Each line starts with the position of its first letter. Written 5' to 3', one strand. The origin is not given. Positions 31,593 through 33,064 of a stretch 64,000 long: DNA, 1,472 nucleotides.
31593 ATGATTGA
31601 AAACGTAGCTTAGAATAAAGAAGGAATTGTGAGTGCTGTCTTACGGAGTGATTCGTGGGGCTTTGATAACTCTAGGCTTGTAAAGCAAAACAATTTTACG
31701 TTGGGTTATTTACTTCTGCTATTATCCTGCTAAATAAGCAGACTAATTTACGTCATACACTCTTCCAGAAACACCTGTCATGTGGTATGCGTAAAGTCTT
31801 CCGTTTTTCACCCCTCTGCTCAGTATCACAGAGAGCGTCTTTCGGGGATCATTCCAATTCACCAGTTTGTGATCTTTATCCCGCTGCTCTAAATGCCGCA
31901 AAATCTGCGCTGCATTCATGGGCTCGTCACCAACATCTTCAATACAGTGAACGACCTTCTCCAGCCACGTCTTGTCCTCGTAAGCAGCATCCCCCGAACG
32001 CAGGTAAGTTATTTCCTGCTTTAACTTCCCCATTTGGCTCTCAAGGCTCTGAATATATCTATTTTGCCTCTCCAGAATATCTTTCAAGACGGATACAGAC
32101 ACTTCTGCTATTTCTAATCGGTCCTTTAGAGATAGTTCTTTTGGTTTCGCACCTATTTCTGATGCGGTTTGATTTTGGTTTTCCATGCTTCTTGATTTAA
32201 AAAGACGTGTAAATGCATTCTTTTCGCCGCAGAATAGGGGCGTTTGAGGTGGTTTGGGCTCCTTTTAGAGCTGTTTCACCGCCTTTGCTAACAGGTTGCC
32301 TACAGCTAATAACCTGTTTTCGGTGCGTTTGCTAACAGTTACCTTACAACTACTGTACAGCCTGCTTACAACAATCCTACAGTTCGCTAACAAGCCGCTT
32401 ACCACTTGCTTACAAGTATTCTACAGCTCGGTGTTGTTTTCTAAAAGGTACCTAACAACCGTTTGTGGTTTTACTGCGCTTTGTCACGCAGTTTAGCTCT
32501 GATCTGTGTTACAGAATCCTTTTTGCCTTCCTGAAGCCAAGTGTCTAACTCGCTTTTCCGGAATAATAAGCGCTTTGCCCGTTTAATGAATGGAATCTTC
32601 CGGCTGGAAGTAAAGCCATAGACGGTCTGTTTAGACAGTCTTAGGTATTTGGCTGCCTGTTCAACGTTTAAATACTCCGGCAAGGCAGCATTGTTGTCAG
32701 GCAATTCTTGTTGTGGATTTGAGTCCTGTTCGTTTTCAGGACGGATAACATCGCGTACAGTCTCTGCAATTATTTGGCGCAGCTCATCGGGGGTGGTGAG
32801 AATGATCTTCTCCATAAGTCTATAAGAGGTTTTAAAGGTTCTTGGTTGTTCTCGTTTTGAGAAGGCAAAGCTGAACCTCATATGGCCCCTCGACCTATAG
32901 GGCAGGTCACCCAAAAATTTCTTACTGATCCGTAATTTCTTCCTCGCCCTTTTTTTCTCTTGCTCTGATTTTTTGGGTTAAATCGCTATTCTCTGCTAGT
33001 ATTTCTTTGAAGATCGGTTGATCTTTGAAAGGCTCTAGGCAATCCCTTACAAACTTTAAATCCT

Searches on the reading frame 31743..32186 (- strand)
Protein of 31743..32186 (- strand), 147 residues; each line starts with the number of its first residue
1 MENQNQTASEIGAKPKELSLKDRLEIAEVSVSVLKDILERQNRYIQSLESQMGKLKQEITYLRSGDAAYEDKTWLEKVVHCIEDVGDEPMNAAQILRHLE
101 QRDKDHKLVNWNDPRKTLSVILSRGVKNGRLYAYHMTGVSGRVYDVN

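Call 83: search_protein_families(library=pfam, proteins=[window:31743-32186:-], max_evalue=0.01)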
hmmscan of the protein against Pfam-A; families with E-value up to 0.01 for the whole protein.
window:31743-32186:- (147 aa): 2 families
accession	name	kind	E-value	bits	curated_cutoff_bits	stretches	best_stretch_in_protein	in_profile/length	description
PF20527.3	DUF6742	-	9.5e-06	25.5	27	1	81-104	10-33/43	Domain of unknown function (DUF6742)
PF16454.10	PI3K_P85_iSH2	-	0.0055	16.8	31.5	1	19-63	92-136/161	Phosphatidylinositol 3-kinase regulatory subunit P85 inter-SH2 domain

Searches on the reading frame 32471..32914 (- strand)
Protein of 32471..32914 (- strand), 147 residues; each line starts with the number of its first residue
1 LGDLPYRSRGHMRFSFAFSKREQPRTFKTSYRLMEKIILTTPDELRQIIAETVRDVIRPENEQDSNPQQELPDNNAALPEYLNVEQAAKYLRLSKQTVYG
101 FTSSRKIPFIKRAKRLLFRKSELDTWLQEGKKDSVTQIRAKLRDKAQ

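Call 83: search_protein_families(library=pfam, proteins=[window:32471-32914:-], max_evalue=0.01)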
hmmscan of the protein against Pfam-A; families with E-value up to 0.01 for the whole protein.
window:32471-32914:- (147 aa): 1 family
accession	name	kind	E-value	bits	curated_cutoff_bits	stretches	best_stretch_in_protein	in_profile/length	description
PF12728.13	HTH_17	-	1.6e-15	57.6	27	1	81-130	1-50/51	Helix-turn-helix domain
